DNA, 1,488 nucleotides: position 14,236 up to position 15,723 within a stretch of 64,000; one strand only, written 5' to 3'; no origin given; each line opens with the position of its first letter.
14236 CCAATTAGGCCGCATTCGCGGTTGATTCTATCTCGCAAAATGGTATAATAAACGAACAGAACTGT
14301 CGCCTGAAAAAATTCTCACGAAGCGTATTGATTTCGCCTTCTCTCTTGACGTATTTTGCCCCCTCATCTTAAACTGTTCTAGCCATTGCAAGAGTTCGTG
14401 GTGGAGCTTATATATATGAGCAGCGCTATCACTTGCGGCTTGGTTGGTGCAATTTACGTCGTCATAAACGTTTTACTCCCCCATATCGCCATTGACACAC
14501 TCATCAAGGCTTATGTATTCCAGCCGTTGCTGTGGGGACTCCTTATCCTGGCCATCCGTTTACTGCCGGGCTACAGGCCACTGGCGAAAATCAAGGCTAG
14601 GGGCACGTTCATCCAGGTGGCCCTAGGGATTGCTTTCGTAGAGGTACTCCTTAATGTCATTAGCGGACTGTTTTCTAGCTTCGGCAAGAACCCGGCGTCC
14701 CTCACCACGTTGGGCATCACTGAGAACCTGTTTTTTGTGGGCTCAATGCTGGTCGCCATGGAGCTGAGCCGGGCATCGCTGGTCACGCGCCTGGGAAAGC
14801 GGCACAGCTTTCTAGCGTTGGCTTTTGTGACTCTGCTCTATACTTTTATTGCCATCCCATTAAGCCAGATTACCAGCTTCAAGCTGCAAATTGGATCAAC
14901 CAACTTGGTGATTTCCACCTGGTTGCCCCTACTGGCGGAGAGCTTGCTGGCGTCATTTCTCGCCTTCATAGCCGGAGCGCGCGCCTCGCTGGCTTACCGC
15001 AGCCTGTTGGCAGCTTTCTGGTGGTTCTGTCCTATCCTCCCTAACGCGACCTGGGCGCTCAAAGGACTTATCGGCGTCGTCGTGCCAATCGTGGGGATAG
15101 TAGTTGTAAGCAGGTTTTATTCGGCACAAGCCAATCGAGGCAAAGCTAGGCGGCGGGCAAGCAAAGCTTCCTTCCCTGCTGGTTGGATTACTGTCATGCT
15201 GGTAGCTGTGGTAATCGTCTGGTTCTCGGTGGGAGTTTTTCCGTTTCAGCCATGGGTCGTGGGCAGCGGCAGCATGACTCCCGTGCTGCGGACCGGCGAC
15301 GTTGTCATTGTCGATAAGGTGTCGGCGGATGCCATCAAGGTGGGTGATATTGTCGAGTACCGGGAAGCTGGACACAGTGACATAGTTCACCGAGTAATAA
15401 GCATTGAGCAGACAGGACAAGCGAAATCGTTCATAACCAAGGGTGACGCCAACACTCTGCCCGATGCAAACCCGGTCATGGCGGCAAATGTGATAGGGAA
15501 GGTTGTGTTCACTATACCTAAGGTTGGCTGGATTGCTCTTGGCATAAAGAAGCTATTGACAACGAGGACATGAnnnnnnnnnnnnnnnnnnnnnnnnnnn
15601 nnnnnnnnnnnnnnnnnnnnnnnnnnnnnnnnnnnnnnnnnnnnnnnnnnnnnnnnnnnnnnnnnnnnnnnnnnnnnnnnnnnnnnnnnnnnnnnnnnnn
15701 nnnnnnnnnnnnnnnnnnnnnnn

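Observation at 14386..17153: SipW-type signal peptidase fused to a 290-aa polytopic membrane domain, coupled to a 527-aa bitopic protein with an internal repeat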

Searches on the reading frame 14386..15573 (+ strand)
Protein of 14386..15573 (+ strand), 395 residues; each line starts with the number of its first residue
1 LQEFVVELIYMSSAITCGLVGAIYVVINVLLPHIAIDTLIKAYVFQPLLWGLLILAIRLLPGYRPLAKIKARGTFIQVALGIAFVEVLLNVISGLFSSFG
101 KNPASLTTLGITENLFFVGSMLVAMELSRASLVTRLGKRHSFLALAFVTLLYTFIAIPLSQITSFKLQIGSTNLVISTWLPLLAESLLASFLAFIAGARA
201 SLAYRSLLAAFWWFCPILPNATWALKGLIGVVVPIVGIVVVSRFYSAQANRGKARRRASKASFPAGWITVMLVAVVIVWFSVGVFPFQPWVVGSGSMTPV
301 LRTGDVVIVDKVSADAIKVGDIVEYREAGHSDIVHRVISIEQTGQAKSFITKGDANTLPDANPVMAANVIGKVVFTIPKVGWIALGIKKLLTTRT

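Call 3: search_protein_families(library=pfam, proteins=[window:14386-15573:+], max_evalue=0.1)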
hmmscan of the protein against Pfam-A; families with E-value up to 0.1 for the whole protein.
window:14386-15573:+ (395 aa): 3 families
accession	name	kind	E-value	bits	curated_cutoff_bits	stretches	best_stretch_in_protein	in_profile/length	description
PF10502.14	Peptidase_S26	-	4.4e-08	33.7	22.9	1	267-339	4-79/168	Signal peptidase, peptidase S26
PF00717.28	Peptidase_S24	-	0.012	15.7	23.3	1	294-339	42-84/116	Peptidase S24-like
PF12671.13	Amidase_6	-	0.073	13.6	23.2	1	283-356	71-143/163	Putative amidase domain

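Call 4: search_protein_families(library=ncbifam, proteins=[window:14386-15573:+], max_evalue=0.1)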
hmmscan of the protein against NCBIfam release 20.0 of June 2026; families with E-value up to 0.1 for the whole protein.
window:14386-15573:+ (395 aa): 5 families
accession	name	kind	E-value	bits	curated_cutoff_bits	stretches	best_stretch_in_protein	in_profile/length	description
TIGR02228.1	sigpep_I_arch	equivalog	1.1e-29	103.4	51.85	1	269-383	12-129/158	signal peptidase I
NF046067.1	SigPepSipWBacil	equivalog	1.3e-20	73.8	190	1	270-383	18-136/189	signal peptidase I SipW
TIGR02227.1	sigpep_I_bact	equivalog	8.8e-11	41.9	47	1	271-341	4-78/162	signal peptidase I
NF008114.0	PRK10861.1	equivalog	3.3e-05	23.3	277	1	247-313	40-108/324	signal peptidase I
TIGR03943.1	TIGR03943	equivalog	0.041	13.3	88.8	1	230-290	21-80/221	TIGR03943 family putative permease subunit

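Call 6: find_homologous_proteins(query=window:14386-15573:+)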
Query window:14386-15573:+ (395 aa): 663 proteins with E <= 0.001 among 8000 candidates; the best 120 are listed.
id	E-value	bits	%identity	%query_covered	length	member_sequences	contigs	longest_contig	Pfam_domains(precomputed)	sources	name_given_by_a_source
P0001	1.4e-240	816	100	97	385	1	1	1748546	PF10502.15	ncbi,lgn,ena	-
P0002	1.4e-171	589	74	97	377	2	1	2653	PF10502.15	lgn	-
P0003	4.7e-168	577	82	83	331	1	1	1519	PF10502.15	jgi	jgi:signal peptidase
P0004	2.1e-167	575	69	98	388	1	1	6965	PF10502.15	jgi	jgi:signal peptidase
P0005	3.3e-152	525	63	97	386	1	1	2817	PF10502.15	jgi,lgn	jgi:signal peptidase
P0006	2.8e-151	522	63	96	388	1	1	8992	PF10502.15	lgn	-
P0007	7.4e-151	521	65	94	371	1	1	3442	PF10502.15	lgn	-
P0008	1.5e-150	520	64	97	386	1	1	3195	PF10502.15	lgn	-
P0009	8.2e-150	517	63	97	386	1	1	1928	PF10502.15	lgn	-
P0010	3.5e-149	515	64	96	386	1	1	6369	PF10502.15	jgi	jgi:signal peptidase I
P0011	9.5e-149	514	61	98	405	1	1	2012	PF10502.15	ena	-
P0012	2.6e-148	512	62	97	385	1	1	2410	PF10502.15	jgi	jgi:signal peptidase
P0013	2.7e-147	509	62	97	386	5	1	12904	PF10502.15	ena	-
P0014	3.5e-147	509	61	95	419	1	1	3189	PF10502.15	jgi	jgi:signal peptidase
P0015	4.2e-147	508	63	97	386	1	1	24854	PF10502.15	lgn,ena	-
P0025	5.0e-142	492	59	96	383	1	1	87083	PF10502.15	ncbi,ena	-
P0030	1.6e-138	480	59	94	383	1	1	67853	PF10502.15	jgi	jgi:signal peptidase I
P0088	1.6e-131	457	54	95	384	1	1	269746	PF10502.15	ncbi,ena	-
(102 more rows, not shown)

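Call 12: find_encoding_contigs(protein=P0001, flank=10000, max_places=2)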
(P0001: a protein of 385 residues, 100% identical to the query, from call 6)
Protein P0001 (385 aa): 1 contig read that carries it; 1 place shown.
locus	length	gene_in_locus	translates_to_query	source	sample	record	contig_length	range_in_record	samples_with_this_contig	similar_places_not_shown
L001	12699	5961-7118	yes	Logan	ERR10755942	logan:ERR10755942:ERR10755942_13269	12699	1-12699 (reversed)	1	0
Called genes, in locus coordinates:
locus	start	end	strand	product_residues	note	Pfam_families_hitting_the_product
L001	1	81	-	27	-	?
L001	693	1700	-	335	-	PF04773:FecR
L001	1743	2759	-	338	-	-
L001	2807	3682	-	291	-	-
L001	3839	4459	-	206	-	-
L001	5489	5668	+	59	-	-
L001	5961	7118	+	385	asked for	PF10502:Peptidase_S26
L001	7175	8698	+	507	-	PF17231:DUF5305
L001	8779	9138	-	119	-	-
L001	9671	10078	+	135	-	PF12628:Inhibitor_I71 (faint), PF09394:Inhibitor_I42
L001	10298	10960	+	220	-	PF13489:Methyltransf_23 (weak), PF02353:CMAS (weak), PF05175:MTS (weak), PF03848:TehB (weak), PF08241:Methyltransf_11, PF08242:Methyltransf_12, PF13649:Methyltransf_25, PF13847:Methyltransf_31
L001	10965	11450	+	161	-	PF19620:DUF6125, PF14196:ATC_hydrolase (weak)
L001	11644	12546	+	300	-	PF01130:CD36 (faint), PF11271:PorA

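Call 30: search_protein_families(library=pfam, alignment_id=A2, max_evalue=1)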
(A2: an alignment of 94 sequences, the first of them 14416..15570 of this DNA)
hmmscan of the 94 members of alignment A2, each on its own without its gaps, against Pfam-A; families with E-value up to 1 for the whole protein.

A. member 1, window:14416-15570:+ (385 aa): 3 families
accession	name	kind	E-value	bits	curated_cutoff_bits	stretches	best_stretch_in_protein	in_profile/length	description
PF10502.14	Peptidase_S26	-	4.1e-08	33.8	22.9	1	257-329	4-79/168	Signal peptidase, peptidase S26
PF00717.28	Peptidase_S24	-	0.012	15.7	23.3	1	284-329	42-84/116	Peptidase S24-like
PF12671.13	Amidase_6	-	0.07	13.7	23.2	1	273-346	71-143/163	Putative amidase domain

B. families by the number of members that match (of 94 scanned): 53 families (the first 25 are shown)
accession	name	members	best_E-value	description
PF10502.14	Peptidase_S26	93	1.1e-08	Signal peptidase, peptidase S26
PF00717.28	Peptidase_S24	69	9e-07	Peptidase S24-like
PF12671.13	Amidase_6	8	0.0095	Putative amidase domain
PF09953.15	DUF2187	7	0.013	Uncharacterized protein conserved in bacteria (DUF2187)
PF24144.1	Phage_tudor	3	0.08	Phage tudor domain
PF24412.1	DUF7546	2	0.00087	Family of unknown function (DUF7546)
PF16192.10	PMT_4TMC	2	0.0046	C-terminal four TMM region of protein-O-mannosyltransferase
PF18895.5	T4SS_pilin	2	0.064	Type IV secretion system pilin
PF10661.14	EssA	2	0.11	WXG100 protein secretion system (Wss), protein EssA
PF00122.25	E1-E2_ATPase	2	0.28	E1-E2 ATPase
PF25810.1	TMEM218_N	1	0.0041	Transmembrane protein 218, N-terminal domain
PF13430.11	DUF4112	1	0.014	Domain of unknown function (DUF4112)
PF02517.21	Rce1-like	1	0.02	Type II CAAX prenyl endopeptidase Rce1-like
PF00001.26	7tm_1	1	0.024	7 transmembrane receptor (rhodopsin family)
PF06570.16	DUF1129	1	0.025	Protein of unknown function (DUF1129)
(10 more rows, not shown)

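Call 31: find_encoding_contigs(protein=P0088, flank=8000, max_places=1)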
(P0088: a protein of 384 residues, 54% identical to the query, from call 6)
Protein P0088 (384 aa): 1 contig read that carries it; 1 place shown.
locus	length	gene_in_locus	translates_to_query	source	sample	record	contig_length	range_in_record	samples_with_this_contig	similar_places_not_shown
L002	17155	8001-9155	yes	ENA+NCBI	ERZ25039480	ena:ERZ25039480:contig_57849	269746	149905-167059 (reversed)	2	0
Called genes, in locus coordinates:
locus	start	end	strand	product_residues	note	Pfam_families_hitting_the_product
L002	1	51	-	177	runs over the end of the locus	-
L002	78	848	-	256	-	PF18761:Heliorhodopsin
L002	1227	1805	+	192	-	PF20660:DUF6812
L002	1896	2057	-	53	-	-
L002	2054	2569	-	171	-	-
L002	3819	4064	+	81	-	-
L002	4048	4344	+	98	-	-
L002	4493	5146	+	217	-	-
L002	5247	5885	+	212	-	-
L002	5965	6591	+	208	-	-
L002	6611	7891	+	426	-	PF05345:He_PIG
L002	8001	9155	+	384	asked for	PF10502:Peptidase_S26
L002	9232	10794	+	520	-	PF17231:DUF5305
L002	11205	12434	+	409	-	PF02771:Acyl-CoA_dh_N, PF02770:Acyl-CoA_dh_M, PF00441:Acyl-CoA_dh_1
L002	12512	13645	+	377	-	PF02771:Acyl-CoA_dh_N, PF02770:Acyl-CoA_dh_M, PF00441:Acyl-CoA_dh_1, PF08028:Acyl-CoA_dh_2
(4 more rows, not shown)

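Call 32: find_encoding_contigs(protein=P0025, flank=8000, max_places=1)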
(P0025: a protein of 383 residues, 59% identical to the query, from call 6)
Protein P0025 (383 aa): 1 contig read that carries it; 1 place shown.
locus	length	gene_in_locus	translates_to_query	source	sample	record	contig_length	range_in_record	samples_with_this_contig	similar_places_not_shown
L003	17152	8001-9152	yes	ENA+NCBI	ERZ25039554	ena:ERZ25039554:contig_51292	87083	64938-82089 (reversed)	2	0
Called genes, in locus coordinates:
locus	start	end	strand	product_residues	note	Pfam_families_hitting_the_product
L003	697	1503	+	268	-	PF18998:Flg_new_2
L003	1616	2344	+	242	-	-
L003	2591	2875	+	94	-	-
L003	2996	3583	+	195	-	PF20660:DUF6812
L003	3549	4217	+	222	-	PF00196:GerE, PF08281:Sigma70_r4_2 (weak)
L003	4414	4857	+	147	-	PF07963:N_methyl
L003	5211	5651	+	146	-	-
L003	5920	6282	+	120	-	-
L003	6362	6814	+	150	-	-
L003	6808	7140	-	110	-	PF04014:MazE_antitoxin (weak)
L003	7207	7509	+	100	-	-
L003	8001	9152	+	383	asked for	PF10502:Peptidase_S26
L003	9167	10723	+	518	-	PF17231:DUF5305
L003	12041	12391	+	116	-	PF09685:MamF_MmsF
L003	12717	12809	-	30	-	-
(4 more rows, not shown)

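Call 33: find_encoding_contigs(protein=P0030, flank=8000, max_places=1)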
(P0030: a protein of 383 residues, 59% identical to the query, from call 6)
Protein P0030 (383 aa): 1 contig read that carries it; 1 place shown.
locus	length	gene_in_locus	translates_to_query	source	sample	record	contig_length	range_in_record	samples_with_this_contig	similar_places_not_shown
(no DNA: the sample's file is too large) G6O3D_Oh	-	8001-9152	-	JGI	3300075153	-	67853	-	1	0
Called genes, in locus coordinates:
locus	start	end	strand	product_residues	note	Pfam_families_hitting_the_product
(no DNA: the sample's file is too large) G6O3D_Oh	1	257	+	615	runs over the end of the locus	PF05192:MutS_III, PF00488:MutS_V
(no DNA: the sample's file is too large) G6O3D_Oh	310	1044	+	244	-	PF04199:Cyclase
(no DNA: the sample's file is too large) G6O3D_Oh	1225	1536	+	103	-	-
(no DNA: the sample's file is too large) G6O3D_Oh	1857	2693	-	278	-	PF01145:Band_7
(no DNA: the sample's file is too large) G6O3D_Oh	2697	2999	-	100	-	PF01957:NfeD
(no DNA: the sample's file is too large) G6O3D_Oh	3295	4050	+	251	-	PF08032:SpoU_sub_bind, PF00588:SpoU_methylase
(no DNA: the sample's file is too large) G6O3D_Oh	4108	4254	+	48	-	-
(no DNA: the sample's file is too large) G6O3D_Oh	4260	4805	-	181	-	-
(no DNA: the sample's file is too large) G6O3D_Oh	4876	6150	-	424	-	PF05345:He_PIG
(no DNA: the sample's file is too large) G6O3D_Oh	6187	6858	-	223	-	PF24517:CBM96, PF06848:Disaggr_repeat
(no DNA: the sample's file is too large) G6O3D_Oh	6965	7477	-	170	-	-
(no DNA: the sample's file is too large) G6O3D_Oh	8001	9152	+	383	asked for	PF10502:Peptidase_S26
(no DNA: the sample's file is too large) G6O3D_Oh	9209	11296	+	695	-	PF17231:DUF5305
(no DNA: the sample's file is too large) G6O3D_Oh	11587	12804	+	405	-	PF13393:tRNA-synt_His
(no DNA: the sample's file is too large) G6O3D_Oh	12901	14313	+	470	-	PF01634:HisG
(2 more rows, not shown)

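Call 35: predict_structure(alignment_id=A2)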
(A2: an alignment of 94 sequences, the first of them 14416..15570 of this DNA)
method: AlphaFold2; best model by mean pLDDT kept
length: 385 residues; sequences in the alignment: 94
mean_pLDDT: 93.6   pTM: 0.86
mean pLDDT of the five models: 93.6, 93.1, 93.1, 92.6, 92.5
residues with pLDDT >= 90: 329; 70-90: 45; 50-70: 11; < 50: 0
segments of 3 or more residues with pLDDT < 50: none
pLDDT, mean of each block of 10 residues (from residue 1): 96 98 97 98 98 92 97 97 94 97 98 98 96 97 97 88 92 98 98 98 98 93 95 91 65 72 77 81 97 97 97 93 97 97 98 97 97 93 87
secondary structure, 60 per line:
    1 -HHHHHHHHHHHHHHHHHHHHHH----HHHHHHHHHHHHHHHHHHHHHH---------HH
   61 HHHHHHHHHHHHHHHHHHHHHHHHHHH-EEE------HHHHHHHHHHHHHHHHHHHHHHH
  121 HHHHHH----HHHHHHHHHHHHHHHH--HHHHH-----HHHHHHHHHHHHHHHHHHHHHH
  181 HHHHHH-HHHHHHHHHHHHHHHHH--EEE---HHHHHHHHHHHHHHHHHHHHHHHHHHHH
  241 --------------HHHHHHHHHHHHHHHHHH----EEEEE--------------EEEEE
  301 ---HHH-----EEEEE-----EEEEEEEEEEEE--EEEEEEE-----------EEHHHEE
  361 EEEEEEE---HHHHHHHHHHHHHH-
elements in order: H2-23 H28-49 H59-87 E89-91 H98-126 H131-146 H149-153 H159-186 H188-204 E207-209 H213-240 H255-272 E277-281 E296-300 E312-316 E322-333 E336-342 E359-367 H371-384

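Call 38: find_related_loci(query=window:14416-15570:+, collection=genome_contigs, flank=8000)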
Query window:14416-15570:+ (385 aa) in genome_contigs; peptide patterns used: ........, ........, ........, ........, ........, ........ (x = any residue, [..] = any of these).
143 stretches matched a pattern; 12 encode a relative of the query (tblastn E <= 1e-3); 12 distinct loci.
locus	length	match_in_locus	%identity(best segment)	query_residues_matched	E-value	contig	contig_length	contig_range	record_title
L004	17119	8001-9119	54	5-379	1e-130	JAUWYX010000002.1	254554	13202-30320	MAG: Dehalococcoidia bacterium isolate CSMAG_2721 CSMAG_2721_k141_207513_length_254554_cov_99.9829, whole genome shotgun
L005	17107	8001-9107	53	8-379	4e-128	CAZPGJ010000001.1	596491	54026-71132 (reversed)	MAG TPA_asm: uncultured Dehalococcoidales bacterium isolate binchicken_co294_83 genome assembly, contig: NODE_8_length_5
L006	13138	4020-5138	53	5-379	3e-126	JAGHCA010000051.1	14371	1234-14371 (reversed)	MAG: Dehalococcoidia bacterium isolate AUK270 PB_MBMC_224_c_000000000071, whole genome shotgun sequence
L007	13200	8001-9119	52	8-382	3e-116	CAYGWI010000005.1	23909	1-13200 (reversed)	MAG TPA_asm: uncultured Dehalococcoidales bacterium isolate ERP119294_co1_478 genome assembly, contig: NODE_2499_length_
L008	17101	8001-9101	48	5-374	8e-115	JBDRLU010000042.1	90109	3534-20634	MAG: Chloroflexota bacterium isolate MEGAHIT-group-1.796 k141_11947289, whole genome shotgun sequence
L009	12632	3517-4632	53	8-381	2e-114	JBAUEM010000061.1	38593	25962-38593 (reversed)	MAG: Dehalococcoidia bacterium isolate MFD13097_ilm_asm_bin13 k127_210936, whole genome shotgun sequence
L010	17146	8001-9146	48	1-382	5e-108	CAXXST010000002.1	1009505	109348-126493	MAG: Dehalococcoidales bacterium isolate c32daf8e-304c-4a6a-99c5-a63329d1368f genome assembly, contig: contig_2, whole g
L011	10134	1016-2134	50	9-382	4e-105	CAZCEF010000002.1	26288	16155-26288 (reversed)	MAG TPA_asm: uncultured Dehalococcoidaceae bacterium isolate binchicken_co124_335 genome assembly, contig: NODE_709_leng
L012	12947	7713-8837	54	8-384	7e-129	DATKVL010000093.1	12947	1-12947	MAG TPA_asm: Dehalococcoidia bacterium isolate SMAG_U14132 k141_3364361, whole genome shotgun sequence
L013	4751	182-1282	43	13-382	1e-85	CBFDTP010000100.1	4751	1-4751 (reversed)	MAG TPA_asm: uncultured Dehalococcoidia bacterium isolate SRR6823440_metabat2_48 genome assembly, contig: ERZ650341.1307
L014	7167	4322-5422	37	14-381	4e-73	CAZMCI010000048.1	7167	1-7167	MAG TPA_asm: Candidatus Hadarchaeota archaeon isolate binchicken_co349_82 genome assembly, contig: NODE_4195_length_7167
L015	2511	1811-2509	40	84-310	2e-50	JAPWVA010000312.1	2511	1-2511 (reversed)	MAG: Actinomycetota bacterium isolate RSWS17 scaffold_10171_c1, whole genome shotgun sequence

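Call 63: search_protein_families(library=pfam, proteins=[L014:4247-6352:+], max_evalue=0.001)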
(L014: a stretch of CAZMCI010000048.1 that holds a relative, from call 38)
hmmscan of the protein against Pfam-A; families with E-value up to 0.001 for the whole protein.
L014:4247-6352:+ (701 aa): 1 family
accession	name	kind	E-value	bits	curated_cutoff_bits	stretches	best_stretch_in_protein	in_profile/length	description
PF24517.2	CBM96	-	1.7e-27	96.7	26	1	483-632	4-154/164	Carbohydrate-binding module family 96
